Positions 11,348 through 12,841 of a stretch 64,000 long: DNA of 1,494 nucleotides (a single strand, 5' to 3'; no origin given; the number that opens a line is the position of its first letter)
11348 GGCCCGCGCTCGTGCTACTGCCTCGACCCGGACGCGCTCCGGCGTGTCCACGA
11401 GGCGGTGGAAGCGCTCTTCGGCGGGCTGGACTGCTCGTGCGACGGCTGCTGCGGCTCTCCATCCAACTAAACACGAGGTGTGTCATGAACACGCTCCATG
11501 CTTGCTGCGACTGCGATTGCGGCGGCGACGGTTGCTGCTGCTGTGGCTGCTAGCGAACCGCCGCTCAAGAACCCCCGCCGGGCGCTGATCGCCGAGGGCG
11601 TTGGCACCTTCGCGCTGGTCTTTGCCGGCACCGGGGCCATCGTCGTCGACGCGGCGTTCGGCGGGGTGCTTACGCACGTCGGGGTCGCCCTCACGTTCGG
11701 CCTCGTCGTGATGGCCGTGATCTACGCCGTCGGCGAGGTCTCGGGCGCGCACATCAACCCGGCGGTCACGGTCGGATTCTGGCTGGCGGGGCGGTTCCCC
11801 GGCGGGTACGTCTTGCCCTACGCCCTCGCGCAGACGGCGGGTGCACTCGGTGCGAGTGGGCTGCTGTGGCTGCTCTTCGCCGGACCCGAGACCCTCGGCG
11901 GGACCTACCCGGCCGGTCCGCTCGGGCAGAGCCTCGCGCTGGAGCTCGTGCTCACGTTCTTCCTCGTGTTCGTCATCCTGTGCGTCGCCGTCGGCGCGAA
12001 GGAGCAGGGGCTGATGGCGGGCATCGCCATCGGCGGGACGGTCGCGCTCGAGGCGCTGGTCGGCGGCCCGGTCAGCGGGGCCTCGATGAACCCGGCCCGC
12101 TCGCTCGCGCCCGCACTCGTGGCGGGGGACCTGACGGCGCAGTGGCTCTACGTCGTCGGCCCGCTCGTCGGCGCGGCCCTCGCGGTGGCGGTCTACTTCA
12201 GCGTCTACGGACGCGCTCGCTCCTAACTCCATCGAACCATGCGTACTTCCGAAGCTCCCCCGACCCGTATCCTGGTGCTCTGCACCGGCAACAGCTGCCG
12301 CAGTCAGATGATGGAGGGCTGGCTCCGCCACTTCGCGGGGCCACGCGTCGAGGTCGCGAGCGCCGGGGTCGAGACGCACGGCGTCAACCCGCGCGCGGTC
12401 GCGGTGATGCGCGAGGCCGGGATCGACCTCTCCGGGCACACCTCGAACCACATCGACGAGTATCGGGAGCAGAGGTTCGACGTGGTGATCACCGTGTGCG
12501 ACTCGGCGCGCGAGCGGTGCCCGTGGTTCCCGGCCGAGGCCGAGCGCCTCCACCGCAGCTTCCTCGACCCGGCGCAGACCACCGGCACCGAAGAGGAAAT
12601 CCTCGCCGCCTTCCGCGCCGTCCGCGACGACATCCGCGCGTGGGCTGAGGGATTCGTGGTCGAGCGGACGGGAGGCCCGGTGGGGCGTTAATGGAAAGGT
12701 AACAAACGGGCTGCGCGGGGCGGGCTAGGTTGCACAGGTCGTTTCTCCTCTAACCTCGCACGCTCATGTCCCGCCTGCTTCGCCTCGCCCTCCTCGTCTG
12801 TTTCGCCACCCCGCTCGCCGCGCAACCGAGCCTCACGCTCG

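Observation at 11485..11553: Hidden 22-aa, 9-Cys micropeptide inside the arsenic operon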

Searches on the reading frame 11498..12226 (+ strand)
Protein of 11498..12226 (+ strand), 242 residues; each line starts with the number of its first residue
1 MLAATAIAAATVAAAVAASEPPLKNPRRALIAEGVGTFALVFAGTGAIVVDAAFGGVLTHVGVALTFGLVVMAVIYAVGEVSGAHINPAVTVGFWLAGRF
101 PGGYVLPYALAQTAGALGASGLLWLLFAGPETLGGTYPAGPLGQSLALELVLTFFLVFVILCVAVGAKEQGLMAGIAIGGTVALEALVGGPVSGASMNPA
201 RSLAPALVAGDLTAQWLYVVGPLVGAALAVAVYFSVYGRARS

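Call 3: search_protein_families(library=ncbifam, proteins=[window:11498-12226:+], max_evalue=1)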
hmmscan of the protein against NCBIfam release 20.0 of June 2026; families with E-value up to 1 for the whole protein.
window:11498-12226:+ (242 aa): 4 families
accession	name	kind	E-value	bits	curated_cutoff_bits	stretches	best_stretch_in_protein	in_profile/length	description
TIGR00861.1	MIP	subfamily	3.2e-45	154.6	171.25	1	32-233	1-224/224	MIP family channel protein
NF003838.0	PRK05420.1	equivalog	4.5e-41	140.8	256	1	28-237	3-227/231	aquaporin Z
NF045553.1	AquGlycerPorinGla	equivalog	1.2e-10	41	400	2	30-117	9-99/290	aquaglyceroporin Gla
NF043012.1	LacAcidTportLarD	equivalog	1.8e-05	24.3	390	2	64-128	43-102/237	D/L-lactic acid transporter LarD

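Call 4: search_protein_families(library=pfam, proteins=[window:11498-12226:+], max_evalue=1)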
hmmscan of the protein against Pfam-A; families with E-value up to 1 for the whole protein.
window:11498-12226:+ (242 aa): 1 family
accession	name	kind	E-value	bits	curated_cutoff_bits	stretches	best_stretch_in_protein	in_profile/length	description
PF00230.25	MIP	-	1.1e-49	169.7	25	1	27-233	8-222/222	Major intrinsic protein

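Call 6: find_related_loci(query=window:11543-12226:+, collection=genome_contigs, flank=3000)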
Query window:11543-12226:+ (227 aa) in genome_contigs; peptide patterns used: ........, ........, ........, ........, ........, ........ (x = any residue, [..] = any of these).
597 stretches matched a pattern (row limit reached: there are more); 298 encode a relative of the query (tblastn E <= 1e-3); the best 80 are kept; 80 distinct loci.
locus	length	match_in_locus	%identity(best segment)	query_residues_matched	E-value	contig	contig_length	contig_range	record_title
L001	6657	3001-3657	66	9-227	7e-89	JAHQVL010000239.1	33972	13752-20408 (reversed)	MAG: Rhodothermaceae bacterium isolate MAG.022 Bin022-P38614, whole genome shotgun sequence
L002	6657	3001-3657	67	9-227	9e-88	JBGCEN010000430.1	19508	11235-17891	MAG: Rhodothermales bacterium isolate SGMAG-46 contig430, whole genome shotgun sequence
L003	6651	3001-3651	64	1-221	3e-80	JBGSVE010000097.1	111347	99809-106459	MAG: Pirellulaceae bacterium isolate JTS-AC45 k141_1549000, whole genome shotgun sequence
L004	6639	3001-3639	60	6-218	2e-77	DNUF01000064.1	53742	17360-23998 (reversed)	MAG TPA_asm: Planctomycetaceae bacterium isolate UBA10511 contig_1357, whole genome shotgun sequence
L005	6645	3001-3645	64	7-224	4e-77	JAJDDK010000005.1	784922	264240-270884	MAG: Phycisphaerales bacterium isolate OFTM186 OFTM186_4, whole genome shotgun sequence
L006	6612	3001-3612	67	12-215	9e-77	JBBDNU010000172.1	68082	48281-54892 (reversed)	MAG: Planctomycetales bacterium isolate LejiaB_67_431 Lejia_B_511_length_68082_cov_266, whole genome shotgun sequence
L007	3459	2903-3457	72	5-189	5e-76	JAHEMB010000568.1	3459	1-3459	MAG: Rhodothermaceae bacterium isolate Ww644 NODE_135850_length_3459_cov_2.286399, whole genome shotgun sequence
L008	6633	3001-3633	61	13-223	2e-74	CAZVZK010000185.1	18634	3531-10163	MAG TPA_asm: uncultured Alcaligenaceae bacterium isolate SRP287051_co2_85 genome assembly, contig: NODE_5659_length_1863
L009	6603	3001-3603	69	17-215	3e-74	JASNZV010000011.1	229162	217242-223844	MAG: Caldilineaceae bacterium isolate CHLO-10 HKU-EGSB-CHLO-10_11, whole genome shotgun sequence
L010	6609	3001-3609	63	13-215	2e-73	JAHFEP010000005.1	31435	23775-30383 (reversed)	MAG: Nitrospirae bacterium isolate nzgw271 NODE_876_length_31436_cov_4.615743, whole genome shotgun sequence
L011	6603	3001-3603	63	17-217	5e-73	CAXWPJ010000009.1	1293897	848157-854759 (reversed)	MAG: Terriglobia bacterium isolate 1b16e62b-751d-475c-a58a-de564b65d07b genome assembly, contig: contig_9, whole genome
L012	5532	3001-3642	57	5-218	8e-73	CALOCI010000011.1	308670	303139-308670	MAG: uncultured Thermodesulfobacteriota bacterium isolate LOGT_bin.0081 genome assembly, contig: contig_18829, whole gen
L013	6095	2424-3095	60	5-224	1e-72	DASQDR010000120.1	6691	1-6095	MAG TPA_asm: Tepidisphaeraceae bacterium isolate SMAG_U11732 k141_1183691, whole genome shotgun sequence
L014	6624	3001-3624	64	8-215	8e-73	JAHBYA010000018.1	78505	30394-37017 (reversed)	MAG: Planctomycetota bacterium isolate ACE_PLA33 PLA33_18, whole genome shotgun sequence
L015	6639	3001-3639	62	6-218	7e-72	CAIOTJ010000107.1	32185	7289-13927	MAG: uncultured Planctomycetaceae bacterium isolate ErkenSummer_bin-1745 genome assembly, contig: bin-1745:107/718, whol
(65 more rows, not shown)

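Call 68: search_solved_structures(query=window:11543-12223:+, max_evalue=1e-10, show_alignments=2)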
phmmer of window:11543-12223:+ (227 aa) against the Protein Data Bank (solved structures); distinct sequences matched with E-value up to 1e-10: 52.
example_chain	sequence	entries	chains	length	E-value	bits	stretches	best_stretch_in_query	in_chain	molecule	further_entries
7nl4_A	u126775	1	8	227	1.2e-38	136.5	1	13-215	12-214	Aquaporin NIP2-1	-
7cjs_A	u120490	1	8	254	1.5e-38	136.2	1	14-218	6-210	Aquaporin NIP2-1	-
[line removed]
3ne2_A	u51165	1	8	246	1.7e-28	103.3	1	37-218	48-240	Probable aquaporin AqpM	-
2evu_A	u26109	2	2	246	6.1e-28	101.5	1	15-218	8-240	Aquaporin aqpM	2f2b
2o9d_A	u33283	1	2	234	9e-27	97.7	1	13-220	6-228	Aquaporin Z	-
2o9e_A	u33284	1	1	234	1.1e-26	97.4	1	13-220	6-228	Aquaporin Z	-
2o9f_A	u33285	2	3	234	1.5e-26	96.9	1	13-220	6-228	Aquaporin Z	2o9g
8h1d_A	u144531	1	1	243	4.4e-26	95.4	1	13-220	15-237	Aquaporin Z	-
1rc2_B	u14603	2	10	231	5.4e-26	95.1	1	13-220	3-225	Aquaporin Z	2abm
2b6o_A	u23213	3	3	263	6.8e-26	94.8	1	13-224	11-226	Lens fiber major intrinsic protein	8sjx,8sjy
8uy6_A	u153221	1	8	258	7e-26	94.8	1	13-221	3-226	Aquaporin Z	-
1sor_A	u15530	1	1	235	8.3e-26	94.5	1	13-224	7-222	Aquaporin-0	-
3nka_A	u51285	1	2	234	8.9e-26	94.4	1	13-220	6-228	Aquaporin Z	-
3m9i_A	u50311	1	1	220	1.3e-25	93.9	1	13-218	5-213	Lens fiber major intrinsic protein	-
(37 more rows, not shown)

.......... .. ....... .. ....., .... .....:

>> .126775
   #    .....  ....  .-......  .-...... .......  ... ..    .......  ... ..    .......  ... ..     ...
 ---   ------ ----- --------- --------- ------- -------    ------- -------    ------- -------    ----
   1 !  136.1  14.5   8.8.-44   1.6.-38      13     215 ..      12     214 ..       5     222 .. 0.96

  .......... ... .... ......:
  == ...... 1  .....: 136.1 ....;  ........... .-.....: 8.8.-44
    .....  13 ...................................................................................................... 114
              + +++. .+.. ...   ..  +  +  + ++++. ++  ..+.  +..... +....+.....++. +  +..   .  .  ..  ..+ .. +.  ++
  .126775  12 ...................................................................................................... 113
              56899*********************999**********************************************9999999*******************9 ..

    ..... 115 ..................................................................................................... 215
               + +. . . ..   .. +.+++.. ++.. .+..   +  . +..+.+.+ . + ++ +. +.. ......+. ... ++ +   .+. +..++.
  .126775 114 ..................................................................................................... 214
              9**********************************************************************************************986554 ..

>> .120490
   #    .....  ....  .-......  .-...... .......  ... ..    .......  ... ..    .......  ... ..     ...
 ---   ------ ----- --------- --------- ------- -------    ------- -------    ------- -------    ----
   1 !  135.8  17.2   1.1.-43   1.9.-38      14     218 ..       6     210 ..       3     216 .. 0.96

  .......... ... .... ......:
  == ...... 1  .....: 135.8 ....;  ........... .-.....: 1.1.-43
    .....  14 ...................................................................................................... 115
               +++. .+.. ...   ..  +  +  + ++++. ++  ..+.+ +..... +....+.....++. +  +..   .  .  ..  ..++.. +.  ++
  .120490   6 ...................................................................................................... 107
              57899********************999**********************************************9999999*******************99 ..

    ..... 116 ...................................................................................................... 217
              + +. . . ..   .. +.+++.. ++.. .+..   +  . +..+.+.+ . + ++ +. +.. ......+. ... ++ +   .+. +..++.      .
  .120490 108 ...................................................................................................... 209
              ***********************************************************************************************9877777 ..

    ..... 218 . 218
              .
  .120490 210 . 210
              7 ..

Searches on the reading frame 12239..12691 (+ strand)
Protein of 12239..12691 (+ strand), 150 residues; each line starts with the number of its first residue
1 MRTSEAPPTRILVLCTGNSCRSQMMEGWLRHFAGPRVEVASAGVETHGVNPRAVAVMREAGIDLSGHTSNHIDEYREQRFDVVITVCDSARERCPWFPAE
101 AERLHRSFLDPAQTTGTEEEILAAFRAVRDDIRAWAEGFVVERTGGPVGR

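Call 3: search_protein_families(library=ncbifam, proteins=[window:12239-12691:+], max_evalue=1)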
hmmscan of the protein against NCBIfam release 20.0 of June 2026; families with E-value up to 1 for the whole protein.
window:12239-12691:+ (150 aa): 5 families
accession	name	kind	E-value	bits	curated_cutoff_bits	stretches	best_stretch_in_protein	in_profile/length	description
TIGR02691.1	arsC_pI258_fam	equivalog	4.8e-46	156.2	174.3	1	12-134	2-124/129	arsenate reductase (thioredoxin)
NF010053.0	PRK13530.1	subfamily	5.5e-39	133.6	215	1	11-139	6-128/133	arsenate reductase (thioredoxin)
TIGR02689.1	ars_reduc_gluta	equivalog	2.5e-23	82.7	157.6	1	10-134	2-120/126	arsenate reductase, glutathione/glutaredoxin type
NF007520.0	PRK10126.1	equivalog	1.9e-09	38.1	243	1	10-88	4-84/147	low molecular weight protein-tyrosine-phosphatase Wzb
NF008486.0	PRK11391.1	equivalog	4.8e-09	36.8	247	1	10-86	8-86/148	phosphotyrosine-protein phosphatase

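Call 4: search_protein_families(library=pfam, proteins=[window:12239-12691:+], max_evalue=1)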
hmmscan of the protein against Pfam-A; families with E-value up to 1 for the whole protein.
window:12239-12691:+ (150 aa): 3 families
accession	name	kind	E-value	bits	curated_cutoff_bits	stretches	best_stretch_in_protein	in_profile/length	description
PF01451.26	LMWPc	-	1.3e-19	71.3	23.2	1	11-136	1-140/144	Low molecular weight phosphotyrosine protein phosphatase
PF07369.16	DUF1488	-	0.00017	22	22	1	74-137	8-66/82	Protein of unknown function (DUF1488)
PF09587.15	PGA_cap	-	0.19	11.6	27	1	48-89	64-105/255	Bacterial capsule synthesis protein PGA_cap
